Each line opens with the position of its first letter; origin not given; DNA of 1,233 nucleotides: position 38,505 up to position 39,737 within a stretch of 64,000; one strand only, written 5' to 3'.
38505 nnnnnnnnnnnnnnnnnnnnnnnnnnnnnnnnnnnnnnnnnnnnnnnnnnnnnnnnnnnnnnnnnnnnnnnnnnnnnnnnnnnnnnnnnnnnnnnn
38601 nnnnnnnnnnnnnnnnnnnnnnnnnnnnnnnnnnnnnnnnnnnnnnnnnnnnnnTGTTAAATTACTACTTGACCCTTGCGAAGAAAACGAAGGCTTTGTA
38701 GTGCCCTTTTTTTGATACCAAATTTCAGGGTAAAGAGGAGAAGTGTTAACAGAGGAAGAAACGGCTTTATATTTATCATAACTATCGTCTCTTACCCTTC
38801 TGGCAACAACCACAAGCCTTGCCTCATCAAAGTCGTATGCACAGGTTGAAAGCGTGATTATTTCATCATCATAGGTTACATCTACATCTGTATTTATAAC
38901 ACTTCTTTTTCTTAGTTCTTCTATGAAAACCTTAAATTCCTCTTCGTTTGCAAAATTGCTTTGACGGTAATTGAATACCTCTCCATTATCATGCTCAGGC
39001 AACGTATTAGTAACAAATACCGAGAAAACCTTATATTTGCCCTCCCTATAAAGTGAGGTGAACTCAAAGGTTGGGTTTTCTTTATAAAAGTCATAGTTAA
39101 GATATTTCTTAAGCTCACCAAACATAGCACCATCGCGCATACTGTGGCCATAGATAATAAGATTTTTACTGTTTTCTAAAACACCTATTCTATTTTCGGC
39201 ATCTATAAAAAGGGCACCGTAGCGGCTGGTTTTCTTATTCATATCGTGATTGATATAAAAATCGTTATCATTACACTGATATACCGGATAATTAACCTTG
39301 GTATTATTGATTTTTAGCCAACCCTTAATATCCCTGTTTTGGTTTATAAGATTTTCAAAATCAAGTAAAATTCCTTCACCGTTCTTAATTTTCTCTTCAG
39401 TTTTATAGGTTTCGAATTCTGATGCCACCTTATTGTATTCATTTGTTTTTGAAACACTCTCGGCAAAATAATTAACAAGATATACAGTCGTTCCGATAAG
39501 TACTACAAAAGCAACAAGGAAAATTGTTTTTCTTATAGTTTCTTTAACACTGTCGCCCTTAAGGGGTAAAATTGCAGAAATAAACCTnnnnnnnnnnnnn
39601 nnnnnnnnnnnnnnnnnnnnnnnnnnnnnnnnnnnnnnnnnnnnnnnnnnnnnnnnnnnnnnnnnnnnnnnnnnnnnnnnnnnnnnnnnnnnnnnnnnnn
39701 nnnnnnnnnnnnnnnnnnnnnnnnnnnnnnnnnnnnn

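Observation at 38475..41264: CinA/PncC cytoplasmic enzyme tethered by one TM helix to an apparently intact extracellular class-B sortase domain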

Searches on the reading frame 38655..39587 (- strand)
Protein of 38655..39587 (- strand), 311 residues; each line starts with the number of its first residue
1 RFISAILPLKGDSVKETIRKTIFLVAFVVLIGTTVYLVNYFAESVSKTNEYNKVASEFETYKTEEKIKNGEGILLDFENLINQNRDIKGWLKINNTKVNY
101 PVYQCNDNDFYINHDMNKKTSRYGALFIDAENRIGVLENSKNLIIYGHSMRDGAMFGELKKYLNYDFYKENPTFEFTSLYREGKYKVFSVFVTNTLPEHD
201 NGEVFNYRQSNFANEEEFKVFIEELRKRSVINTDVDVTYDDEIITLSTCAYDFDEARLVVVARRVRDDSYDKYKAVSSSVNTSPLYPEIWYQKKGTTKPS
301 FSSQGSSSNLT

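Call 19: search_solved_structures(query=window:38655-39587:-, max_evalue=0.001, show_alignments=2)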
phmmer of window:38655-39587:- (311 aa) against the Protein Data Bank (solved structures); distinct sequences matched with E-value up to 0.001: 15.
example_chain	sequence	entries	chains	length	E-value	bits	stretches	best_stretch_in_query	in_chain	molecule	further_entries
1rz2_A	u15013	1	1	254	6.5e-38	134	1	15-266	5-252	conserved hypothetical protein BA4783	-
5b23_A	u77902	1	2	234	1.8e-36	129.3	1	77-266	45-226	Uncharacterized protein Sortase B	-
2oqw_A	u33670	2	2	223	1.8e-36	129.3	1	58-266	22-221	Sortase B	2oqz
4lfd_A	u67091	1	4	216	2.4e-36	128.9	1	51-265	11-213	Sortase B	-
1ng5_A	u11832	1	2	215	5.1e-36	127.8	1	71-265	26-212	sortase B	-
1qwz_A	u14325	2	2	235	5.4e-36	127.7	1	69-265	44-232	NPQTN specific sortase B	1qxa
1qx6_A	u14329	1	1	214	5.8e-36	127.6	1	71-265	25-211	NPQTN specific sortase B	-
5yfk_A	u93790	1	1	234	5.5e-35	124.4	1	77-266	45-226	Uncharacterized protein Sortase B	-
5gyj_A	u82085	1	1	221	4.2e-34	121.5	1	78-263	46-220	Putative peptidase C60B, sortase B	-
6kyc_A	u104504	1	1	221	9.7e-34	120.3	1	78-263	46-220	Putative peptidase C60B, sortase B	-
4ux7_A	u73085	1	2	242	2.2e-33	119.1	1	49-263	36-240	PUTATIVE PEPTIDASE C60B, SORTASE B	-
6kyd_A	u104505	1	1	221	2.5e-33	119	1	78-263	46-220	Putative peptidase C60B, sortase B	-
5jcv_A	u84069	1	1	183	2.5e-33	119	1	80-261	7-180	Lmo2181 protein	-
4y4q_A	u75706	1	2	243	3.2e-25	92.4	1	55-263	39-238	Sortase, SrtB family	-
3psq_A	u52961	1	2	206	7.9e-18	68.1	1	75-262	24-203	Hypothetical exported protein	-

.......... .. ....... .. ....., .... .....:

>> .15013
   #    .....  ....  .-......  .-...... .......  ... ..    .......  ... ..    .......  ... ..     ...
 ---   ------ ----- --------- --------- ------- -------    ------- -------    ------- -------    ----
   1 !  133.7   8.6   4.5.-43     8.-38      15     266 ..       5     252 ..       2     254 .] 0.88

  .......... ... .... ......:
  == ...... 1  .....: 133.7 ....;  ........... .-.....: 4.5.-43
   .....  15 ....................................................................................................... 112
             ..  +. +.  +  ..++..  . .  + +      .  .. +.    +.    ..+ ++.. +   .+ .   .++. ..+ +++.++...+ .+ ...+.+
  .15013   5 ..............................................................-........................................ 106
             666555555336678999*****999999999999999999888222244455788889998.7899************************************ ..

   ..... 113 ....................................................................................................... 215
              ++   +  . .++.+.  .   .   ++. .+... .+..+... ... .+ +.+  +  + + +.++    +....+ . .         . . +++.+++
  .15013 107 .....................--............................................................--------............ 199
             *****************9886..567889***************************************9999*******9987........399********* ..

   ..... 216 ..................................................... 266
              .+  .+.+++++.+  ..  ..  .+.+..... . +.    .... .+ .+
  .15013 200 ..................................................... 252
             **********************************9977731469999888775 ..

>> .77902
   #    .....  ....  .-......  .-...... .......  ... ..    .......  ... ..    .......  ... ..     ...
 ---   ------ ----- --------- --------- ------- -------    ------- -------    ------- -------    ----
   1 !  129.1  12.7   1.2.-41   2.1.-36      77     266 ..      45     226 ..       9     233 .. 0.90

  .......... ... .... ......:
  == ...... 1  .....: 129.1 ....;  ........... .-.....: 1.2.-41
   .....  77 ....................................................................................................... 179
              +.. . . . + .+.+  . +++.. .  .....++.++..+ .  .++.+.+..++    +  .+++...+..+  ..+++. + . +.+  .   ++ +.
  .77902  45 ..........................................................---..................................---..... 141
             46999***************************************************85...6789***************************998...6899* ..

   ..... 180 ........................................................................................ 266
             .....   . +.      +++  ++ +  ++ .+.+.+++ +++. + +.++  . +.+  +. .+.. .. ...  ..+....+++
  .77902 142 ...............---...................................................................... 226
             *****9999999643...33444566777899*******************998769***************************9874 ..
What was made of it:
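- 38787..39377 (-): p1 aa 630-826: extracytoplasmic class-B sortase catalytic domain. Codons: His707 at 39144-39146, Cys808 at 38841-38843, Arg822 at 38799-38801. PDB sequence hits to SrtB, E 1e-33 to 6.5e-38 (call 19).
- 38685..38786 (-): p1 aa 827-860: structured C-terminal extension specific to this subfamily (consensus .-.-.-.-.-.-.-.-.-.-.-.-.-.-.). Solved SrtBs lack it. Matches to solved SrtB chains end at about aa 825 (call 19).
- On Class-B sortase (TIGR03064 / PF04203): PDB phmmer E down to 6.5e-38 (call 19).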

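Call 29: search_protein_representatives(protein=window:38655-39587:-)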
Query: 311 residues. Proteins with E-value up to 0.001 (for the whole library): 16708; up to 1e-10: 12027; up to 1e-30: 1464. The best 150 are listed.
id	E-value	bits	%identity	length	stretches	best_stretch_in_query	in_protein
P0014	5.9e-110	383.7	56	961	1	2-309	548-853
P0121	4.9e-104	364.3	56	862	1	1-308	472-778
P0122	7.5e-95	334.1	60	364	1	65-308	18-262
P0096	2.3e-87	309.5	47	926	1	1-303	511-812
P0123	9.3e-87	307.5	50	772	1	6-302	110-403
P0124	1.9e-86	306.5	48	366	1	18-304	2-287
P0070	9.8e-86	304.2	51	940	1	2-300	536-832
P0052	7.6e-85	301.3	47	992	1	3-304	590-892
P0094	1.9e-84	300.0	50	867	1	7-303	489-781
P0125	6.3e-84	298.2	49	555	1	5-302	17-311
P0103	7.9e-84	297.9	47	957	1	4-302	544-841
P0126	6.1e-81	288.4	44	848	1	2-303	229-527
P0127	2.4e-80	286.5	44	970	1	5-307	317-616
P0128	3.3e-80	286.1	44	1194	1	4-302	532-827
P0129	9.4e-80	284.5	45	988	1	5-308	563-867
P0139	1.3e-71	257.9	43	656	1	1-303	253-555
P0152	2.0e-66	240.8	40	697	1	2-303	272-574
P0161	2.7e-65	237.1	43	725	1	5-300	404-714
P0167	2.3e-64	234.0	38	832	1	1-302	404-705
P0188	1.3e-62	228.3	38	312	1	1-301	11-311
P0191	4.7e-62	226.4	40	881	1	1-300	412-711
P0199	5.9e-61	222.8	41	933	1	1-300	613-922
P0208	2.0e-60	221.1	40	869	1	2-304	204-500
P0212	6.2e-60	219.5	42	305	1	1-300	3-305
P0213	6.2e-60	219.5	40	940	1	2-299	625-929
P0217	2.3e-59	217.6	41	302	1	2-297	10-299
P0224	6.9e-59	216.0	40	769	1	2-299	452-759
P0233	1.7e-58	214.8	40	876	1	3-299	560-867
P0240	1.2e-57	212.0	40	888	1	1-299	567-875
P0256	1.7e-56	208.2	42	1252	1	20-300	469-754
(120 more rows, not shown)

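Call 49: search_protein_families(library=pfam, proteins=[P0139, P0152, P0161, P0167, P0191, P0199, P0213, P0233, P0240, P0224], max_evalue=0.001)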
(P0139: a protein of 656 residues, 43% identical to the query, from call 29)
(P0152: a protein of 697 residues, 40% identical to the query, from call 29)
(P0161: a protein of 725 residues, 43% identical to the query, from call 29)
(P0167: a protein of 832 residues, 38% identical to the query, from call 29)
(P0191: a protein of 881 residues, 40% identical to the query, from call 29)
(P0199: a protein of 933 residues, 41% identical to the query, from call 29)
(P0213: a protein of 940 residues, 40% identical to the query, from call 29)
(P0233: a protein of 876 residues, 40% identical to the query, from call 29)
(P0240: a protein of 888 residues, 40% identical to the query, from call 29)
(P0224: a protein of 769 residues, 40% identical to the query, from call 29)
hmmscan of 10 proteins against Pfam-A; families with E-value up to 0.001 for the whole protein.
P0139 (656 aa): 1 family
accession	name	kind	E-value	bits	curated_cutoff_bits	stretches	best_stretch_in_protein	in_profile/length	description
PF04203.18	Sortase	-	2.6e-15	56.7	26.6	1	340-517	1-125/125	Sortase domain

P0152 (697 aa): 1 family
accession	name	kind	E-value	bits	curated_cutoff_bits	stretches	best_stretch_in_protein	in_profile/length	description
PF04203.18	Sortase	-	3.7e-11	43.3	26.6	1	363-535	1-123/125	Sortase domain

P0161 (725 aa): 1 family
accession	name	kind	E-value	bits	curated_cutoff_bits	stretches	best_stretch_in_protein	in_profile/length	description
PF04203.18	Sortase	-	1.6e-12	47.7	26.6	1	506-679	1-125/125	Sortase domain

P0167 (832 aa): 1 family
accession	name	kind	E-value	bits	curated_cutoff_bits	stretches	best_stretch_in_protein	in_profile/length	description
PF04203.18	Sortase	-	3.5e-11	43.4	26.6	1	493-667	1-124/125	Sortase domain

P0191 (881 aa): 1 family
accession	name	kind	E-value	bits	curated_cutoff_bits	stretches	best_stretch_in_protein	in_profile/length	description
PF04203.18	Sortase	-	3.3e-11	43.5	26.6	1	501-676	1-124/125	Sortase domain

P0199 (933 aa): 1 family
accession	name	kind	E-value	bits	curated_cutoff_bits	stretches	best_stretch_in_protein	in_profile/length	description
PF04203.18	Sortase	-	6e-13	49.1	26.6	1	714-887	1-125/125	Sortase domain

P0213 (940 aa): 1 family
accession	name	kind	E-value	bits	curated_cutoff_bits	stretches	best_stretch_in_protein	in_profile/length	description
PF04203.18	Sortase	-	2.5e-14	53.5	26.6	1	722-894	1-124/125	Sortase domain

P0233 (876 aa): 2 families
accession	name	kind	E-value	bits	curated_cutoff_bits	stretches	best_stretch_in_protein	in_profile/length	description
PF04203.18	Sortase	-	4.2e-12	46.3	26.6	1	659-832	1-124/125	Sortase domain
PF11018.13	Cuticle_3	-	0.00013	22.7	27.1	1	60-141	45-128/181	Pupal cuticle protein C1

P0240 (888 aa): 1 family
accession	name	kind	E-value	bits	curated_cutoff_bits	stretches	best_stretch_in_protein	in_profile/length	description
PF04203.18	Sortase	-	1.9e-13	50.7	26.6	1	668-840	1-124/125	Sortase domain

P0224 (769 aa): 1 family
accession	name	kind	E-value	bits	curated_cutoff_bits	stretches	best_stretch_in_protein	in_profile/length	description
PF04203.18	Sortase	-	9.6e-14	51.7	26.6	1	552-725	1-125/125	Sortase domain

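Call 56: find_encoding_contigs(protein=P0256, flank=7000, max_places=2)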
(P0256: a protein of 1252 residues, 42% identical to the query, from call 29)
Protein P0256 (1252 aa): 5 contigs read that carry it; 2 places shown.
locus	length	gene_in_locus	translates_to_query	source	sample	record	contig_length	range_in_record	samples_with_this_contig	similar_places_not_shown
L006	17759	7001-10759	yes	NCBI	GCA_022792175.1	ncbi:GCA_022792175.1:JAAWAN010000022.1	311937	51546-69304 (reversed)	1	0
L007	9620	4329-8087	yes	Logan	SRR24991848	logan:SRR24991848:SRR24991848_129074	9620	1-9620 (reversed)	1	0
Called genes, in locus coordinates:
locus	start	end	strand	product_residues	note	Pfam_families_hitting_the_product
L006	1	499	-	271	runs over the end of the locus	PF04909:Amidohydro_2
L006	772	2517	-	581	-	PF07907:YibE_F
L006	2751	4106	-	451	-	PF20769:YPEB_N, PF14620:YPEB_PepSY1-2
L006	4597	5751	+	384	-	PF00266:Aminotran_5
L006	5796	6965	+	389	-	PF22025:ThiI_fer, PF02926:THUMP, PF02568:ThiI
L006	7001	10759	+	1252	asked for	PF00994:MoCF_biosynth, PF18146:CinA_KH, PF02464:CinA, PF04203:Sortase, PF08486:SpoIID (weak)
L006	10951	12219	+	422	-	PF01734:Patatin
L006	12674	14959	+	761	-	PF02743:dCache_1 (weak), PF00165:HTH_AraC (faint), PF12833:HTH_18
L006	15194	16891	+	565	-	-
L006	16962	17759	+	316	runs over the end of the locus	PF00528:BPD_transp_1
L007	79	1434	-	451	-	PF20769:YPEB_N, PF14620:YPEB_PepSY1-2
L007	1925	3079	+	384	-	PF00266:Aminotran_5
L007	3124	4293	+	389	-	PF22025:ThiI_fer, PF02926:THUMP, PF02568:ThiI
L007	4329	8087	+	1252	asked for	PF00994:MoCF_biosynth, PF18146:CinA_KH, PF02464:CinA, PF04203:Sortase, PF08486:SpoIID (weak)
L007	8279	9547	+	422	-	PF01734:Patatin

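Call 70: search_protein_families(library=pfam, proteins=[P0256, P0208], max_evalue=0.001)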
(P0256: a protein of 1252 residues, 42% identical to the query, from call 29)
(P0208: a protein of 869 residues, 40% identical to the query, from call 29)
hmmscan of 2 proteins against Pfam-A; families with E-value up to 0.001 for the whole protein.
P0256 (1252 aa): 5 families
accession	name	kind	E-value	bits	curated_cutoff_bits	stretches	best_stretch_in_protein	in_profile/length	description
PF02464.23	CinA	-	2.8e-31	108.7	23.5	1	252-403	2-152/155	Competence-damaged protein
PF18146.6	CinA_KH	-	1.7e-14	54.1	27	1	176-248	1-73/73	Damage-inducible protein CinA KH domain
PF04203.18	Sortase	-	1.2e-10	41.6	26.6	1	549-718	1-124/125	Sortase domain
PF00994.29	MoCF_biosynth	-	6.7e-09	36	26.6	1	20-160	19-136/144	Probable molybdopterin binding domain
PF08486.15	SpoIID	-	1.9e-06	28.8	23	1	1014-1082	14-97/97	Stage II sporulation protein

P0208 (869 aa): 2 families
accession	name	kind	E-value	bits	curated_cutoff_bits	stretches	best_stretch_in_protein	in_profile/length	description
PF04203.18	Sortase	-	8.6e-11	42.1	26.6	1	289-459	1-123/125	Sortase domain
PF08486.15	SpoIID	-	8.7e-05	23.5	23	1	623-664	7-48/97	Stage II sporulation protein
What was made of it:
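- a 1252-aa triple fusion at the same locus in Provencibacterium (calls 56, 70).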

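Call 88: find_encoding_contigs(protein=P0188, flank=5000, max_places=1)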
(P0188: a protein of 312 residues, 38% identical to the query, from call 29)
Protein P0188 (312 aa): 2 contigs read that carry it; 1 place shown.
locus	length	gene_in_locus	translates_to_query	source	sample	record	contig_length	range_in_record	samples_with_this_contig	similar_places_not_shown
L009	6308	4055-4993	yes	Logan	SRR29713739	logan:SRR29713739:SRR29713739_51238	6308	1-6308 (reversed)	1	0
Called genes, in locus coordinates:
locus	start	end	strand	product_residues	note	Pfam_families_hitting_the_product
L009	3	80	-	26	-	?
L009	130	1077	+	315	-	PF00535:Glycos_transf_2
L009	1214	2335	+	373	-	PF00266:Aminotran_5, PF01212:Beta_elim_lyase (weak)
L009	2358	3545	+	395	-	PF22025:ThiI_fer, PF02926:THUMP, PF02568:ThiI, PF06508:QueC (faint)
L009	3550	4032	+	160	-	PF02464:CinA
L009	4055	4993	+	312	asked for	PF04203:Sortase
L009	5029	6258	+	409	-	PF08486:SpoIID (weak)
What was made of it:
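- fully split, cinA(160 aa)-srtB(312)-spoIID(409), in L009 (call 88);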

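Call 89: find_encoding_contigs(protein=P0212, flank=5000, max_places=1)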
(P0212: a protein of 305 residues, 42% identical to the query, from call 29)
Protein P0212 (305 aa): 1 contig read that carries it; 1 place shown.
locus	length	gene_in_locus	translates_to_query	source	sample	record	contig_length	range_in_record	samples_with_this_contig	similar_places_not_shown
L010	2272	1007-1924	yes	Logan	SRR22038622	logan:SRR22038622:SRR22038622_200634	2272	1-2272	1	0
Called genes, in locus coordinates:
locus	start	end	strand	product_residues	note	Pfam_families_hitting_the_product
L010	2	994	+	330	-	?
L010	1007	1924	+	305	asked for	PF04203:Sortase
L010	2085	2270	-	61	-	?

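Call 90: find_encoding_contigs(protein=P0217, flank=5000, max_places=1)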
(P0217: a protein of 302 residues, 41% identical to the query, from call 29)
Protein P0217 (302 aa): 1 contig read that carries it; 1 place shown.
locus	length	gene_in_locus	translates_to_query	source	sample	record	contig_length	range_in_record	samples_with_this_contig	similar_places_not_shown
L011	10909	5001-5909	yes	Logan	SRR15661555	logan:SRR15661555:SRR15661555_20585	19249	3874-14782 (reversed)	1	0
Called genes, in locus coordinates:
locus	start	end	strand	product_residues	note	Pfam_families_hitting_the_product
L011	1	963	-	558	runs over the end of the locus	PF06418:CTP_synth_N, PF00117:GATase, PF07722:Peptidase_C26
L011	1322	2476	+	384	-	PF00266:Aminotran_5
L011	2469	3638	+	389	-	PF22025:ThiI_fer, PF02926:THUMP, PF02568:ThiI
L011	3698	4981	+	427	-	PF00994:MoCF_biosynth, PF18146:CinA_KH, PF02464:CinA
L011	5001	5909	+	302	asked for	PF04203:Sortase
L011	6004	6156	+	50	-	-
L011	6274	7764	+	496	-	PF17297:PEPCK_N, PF00821:PEPCK_GTP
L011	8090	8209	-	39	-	-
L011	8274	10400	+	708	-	PF22019:GlgB_N (weak), PF02922:CBM_48, PF00128:Alpha-amylase, PF02806:Alpha-amylase_C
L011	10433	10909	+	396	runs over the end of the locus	PF00483:NTP_transferase, PF25087:GMPPB_C, PF00132:Hexapep (faint), PF24894:Hexapep_GlmU, PF25084:LbH_EIF2B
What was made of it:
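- cinA(427)-srtB(302) in L011 (call 90);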
